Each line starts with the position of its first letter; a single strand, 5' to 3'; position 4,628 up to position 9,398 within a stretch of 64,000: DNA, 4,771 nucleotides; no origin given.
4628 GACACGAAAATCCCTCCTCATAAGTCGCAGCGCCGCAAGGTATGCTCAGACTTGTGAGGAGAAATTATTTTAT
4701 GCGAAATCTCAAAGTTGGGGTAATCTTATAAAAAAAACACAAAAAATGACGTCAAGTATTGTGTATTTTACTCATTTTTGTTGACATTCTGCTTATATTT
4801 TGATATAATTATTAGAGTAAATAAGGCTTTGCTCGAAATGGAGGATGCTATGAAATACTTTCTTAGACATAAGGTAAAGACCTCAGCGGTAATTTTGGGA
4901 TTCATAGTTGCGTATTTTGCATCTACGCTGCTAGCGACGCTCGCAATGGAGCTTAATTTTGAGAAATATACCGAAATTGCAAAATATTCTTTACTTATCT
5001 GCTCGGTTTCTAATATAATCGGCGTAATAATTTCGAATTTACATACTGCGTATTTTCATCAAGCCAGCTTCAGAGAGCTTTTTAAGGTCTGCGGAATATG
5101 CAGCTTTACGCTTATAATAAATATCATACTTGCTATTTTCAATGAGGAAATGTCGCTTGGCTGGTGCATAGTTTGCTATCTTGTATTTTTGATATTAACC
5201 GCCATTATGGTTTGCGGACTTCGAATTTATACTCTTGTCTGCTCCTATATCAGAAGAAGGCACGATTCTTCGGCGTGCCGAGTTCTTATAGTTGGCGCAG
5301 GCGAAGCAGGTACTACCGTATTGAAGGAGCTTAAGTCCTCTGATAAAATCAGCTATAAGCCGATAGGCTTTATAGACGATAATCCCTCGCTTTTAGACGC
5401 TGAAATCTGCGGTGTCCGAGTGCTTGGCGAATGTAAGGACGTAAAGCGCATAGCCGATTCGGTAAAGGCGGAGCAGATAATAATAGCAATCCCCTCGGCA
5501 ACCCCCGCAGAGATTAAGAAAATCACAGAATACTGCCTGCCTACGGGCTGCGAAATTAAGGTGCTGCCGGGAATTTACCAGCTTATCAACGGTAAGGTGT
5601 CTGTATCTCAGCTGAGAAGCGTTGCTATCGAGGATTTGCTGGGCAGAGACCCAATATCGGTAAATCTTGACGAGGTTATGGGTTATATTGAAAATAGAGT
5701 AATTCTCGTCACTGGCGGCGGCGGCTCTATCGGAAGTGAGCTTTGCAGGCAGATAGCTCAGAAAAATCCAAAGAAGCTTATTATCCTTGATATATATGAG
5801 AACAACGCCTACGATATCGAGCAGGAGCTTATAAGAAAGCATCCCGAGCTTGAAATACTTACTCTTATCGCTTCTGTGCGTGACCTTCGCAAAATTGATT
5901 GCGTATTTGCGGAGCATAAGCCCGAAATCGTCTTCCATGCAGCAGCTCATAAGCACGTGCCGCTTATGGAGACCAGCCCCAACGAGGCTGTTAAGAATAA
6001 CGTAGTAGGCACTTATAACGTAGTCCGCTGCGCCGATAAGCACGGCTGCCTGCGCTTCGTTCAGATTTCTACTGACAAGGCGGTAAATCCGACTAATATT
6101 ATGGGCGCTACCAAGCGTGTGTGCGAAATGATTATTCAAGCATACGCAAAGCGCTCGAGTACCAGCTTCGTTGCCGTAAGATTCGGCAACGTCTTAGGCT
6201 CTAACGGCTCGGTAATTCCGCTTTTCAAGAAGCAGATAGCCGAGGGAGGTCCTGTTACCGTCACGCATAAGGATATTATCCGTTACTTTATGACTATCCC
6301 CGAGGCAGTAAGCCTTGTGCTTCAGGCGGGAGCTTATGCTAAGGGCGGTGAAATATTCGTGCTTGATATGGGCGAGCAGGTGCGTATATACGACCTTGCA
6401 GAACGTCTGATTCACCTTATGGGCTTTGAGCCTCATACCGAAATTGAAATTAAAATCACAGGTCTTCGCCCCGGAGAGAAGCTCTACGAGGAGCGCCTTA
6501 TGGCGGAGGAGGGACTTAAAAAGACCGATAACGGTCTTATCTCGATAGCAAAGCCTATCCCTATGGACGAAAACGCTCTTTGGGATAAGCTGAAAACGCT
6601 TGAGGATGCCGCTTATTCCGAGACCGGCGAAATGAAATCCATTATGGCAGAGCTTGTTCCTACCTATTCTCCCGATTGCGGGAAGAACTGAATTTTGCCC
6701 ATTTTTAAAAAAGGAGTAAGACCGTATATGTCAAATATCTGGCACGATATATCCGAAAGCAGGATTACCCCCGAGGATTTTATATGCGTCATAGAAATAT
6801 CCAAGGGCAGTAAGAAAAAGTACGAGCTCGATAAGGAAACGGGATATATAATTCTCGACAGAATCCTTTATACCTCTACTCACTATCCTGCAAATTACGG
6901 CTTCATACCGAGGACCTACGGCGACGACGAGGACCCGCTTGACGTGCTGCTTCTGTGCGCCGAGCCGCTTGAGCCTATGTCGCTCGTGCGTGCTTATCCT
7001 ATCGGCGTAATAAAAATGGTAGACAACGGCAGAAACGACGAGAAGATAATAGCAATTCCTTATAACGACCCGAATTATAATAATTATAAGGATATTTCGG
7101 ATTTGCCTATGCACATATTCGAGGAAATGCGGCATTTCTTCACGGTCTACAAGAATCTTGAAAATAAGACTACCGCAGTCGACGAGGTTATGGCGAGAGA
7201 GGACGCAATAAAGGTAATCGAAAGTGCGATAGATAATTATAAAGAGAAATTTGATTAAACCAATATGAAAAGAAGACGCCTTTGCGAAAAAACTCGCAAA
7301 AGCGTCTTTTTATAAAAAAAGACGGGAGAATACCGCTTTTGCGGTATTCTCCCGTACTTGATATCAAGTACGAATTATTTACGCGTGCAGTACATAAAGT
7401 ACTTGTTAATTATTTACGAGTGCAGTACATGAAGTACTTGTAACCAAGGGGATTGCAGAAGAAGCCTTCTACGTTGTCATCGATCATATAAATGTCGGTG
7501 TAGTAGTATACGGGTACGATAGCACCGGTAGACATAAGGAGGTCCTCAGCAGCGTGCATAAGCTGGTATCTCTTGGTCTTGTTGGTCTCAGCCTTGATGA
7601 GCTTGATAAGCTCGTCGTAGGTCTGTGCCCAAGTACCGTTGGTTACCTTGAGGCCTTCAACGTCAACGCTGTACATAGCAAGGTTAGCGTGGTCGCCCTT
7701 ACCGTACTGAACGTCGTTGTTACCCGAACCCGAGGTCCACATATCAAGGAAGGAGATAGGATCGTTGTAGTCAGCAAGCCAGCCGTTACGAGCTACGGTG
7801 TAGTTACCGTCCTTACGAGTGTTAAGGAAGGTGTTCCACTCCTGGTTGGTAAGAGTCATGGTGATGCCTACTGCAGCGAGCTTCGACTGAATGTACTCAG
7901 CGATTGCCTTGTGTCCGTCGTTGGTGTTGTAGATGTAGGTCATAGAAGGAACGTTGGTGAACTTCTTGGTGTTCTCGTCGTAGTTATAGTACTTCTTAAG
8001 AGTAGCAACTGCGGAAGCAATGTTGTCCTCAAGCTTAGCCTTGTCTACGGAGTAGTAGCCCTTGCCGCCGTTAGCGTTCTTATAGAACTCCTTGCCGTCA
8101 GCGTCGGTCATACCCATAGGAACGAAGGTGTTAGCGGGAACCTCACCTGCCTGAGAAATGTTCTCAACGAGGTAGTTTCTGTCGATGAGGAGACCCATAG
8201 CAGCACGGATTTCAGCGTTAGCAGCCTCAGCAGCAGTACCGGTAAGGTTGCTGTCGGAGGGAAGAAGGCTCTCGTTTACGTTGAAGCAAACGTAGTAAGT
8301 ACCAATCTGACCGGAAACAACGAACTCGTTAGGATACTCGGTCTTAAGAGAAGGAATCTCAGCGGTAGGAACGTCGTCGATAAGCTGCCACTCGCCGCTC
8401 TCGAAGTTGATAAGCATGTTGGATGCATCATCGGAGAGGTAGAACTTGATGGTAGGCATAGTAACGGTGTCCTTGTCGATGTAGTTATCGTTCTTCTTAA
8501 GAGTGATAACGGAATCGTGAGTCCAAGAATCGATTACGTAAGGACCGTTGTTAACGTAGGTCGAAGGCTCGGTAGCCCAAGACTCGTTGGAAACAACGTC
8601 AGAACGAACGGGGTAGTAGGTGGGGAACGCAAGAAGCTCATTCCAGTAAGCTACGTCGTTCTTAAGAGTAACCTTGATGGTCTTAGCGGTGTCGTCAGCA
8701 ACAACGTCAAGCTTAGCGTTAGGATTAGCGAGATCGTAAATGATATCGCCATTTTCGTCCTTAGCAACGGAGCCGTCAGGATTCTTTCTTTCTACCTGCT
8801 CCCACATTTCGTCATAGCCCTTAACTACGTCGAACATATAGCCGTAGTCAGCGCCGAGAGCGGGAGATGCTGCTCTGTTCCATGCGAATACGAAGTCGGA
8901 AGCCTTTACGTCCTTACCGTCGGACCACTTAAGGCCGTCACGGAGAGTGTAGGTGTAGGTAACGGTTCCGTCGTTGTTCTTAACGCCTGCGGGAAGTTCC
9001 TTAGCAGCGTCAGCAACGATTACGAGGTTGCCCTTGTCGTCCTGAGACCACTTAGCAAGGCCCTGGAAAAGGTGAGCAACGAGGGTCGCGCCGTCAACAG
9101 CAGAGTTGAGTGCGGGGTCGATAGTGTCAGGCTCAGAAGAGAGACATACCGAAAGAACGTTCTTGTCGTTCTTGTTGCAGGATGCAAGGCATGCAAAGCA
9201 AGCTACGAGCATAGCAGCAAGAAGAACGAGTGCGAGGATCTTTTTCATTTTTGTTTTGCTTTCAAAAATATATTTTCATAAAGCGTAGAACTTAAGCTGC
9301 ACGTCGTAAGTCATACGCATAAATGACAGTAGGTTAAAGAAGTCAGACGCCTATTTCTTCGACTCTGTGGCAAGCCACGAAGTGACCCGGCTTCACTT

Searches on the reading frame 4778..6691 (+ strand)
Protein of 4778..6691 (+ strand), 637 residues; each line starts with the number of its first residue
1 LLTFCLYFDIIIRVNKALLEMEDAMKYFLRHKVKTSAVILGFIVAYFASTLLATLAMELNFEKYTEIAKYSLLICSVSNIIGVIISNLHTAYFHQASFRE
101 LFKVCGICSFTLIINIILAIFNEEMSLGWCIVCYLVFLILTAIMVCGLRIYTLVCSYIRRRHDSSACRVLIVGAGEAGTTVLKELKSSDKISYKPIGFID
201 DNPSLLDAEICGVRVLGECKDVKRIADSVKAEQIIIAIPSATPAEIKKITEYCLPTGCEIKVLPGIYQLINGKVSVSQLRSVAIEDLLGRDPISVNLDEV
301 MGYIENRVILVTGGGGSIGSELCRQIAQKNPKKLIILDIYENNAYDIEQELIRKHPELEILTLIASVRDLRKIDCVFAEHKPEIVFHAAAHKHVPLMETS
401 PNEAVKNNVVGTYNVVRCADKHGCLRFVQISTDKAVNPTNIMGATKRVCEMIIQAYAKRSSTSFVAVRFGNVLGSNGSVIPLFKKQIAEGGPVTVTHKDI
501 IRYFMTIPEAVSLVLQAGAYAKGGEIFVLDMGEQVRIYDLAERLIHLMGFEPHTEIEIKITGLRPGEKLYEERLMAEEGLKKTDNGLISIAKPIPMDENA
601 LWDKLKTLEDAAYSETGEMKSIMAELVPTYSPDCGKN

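Call 51: search_protein_families(library=pfam, proteins=[window:4778-6691:+], max_evalue=0.00001)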
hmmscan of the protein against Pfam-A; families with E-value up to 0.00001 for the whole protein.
window:4778-6691:+ (637 aa): 7 families
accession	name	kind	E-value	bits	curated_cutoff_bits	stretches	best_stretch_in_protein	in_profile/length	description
PF02719.21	Polysacc_synt_2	-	1.7e-121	405.3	20.2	1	309-591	1-291/293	Polysaccharide biosynthesis protein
PF01370.27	Epimerase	-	5.7e-27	95.1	20.9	1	309-526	1-236/240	NAD dependent epimerase/dehydratase family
PF16363.11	GDP_Man_Dehyd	-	5.1e-19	69.3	27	1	310-543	1-261/332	GDP-mannose 4,6 dehydratase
PF04321.23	RmlD_sub_bind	-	7.1e-15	55.3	27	1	309-497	3-177/287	RmlD substrate binding domain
PF13727.12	CoA_binding_3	-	2.4e-14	54.1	25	1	98-264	15-175/175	CoA-binding domain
PF01073.25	3Beta_HSD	-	1.5e-09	37.8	22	1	310-438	1-122/280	3-beta hydroxysteroid dehydrogenase/isomerase family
PF07993.18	NAD_binding_4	-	7e-08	32.4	20.1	0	312-439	2-143/258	Male sterility protein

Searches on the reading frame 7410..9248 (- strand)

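Call 51: search_protein_families(library=pfam, proteins=[window:7410-9248:-], max_evalue=0.00001)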
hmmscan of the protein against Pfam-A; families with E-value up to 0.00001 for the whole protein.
window:7410-9248:- (612 aa): 1 family
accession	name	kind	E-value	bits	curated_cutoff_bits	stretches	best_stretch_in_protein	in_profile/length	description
PF00496.27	SBP_bac_5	-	6.5e-66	223.4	32.4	1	90-511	11-367/368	Bacterial extracellular solute-binding proteins, family 5 Middle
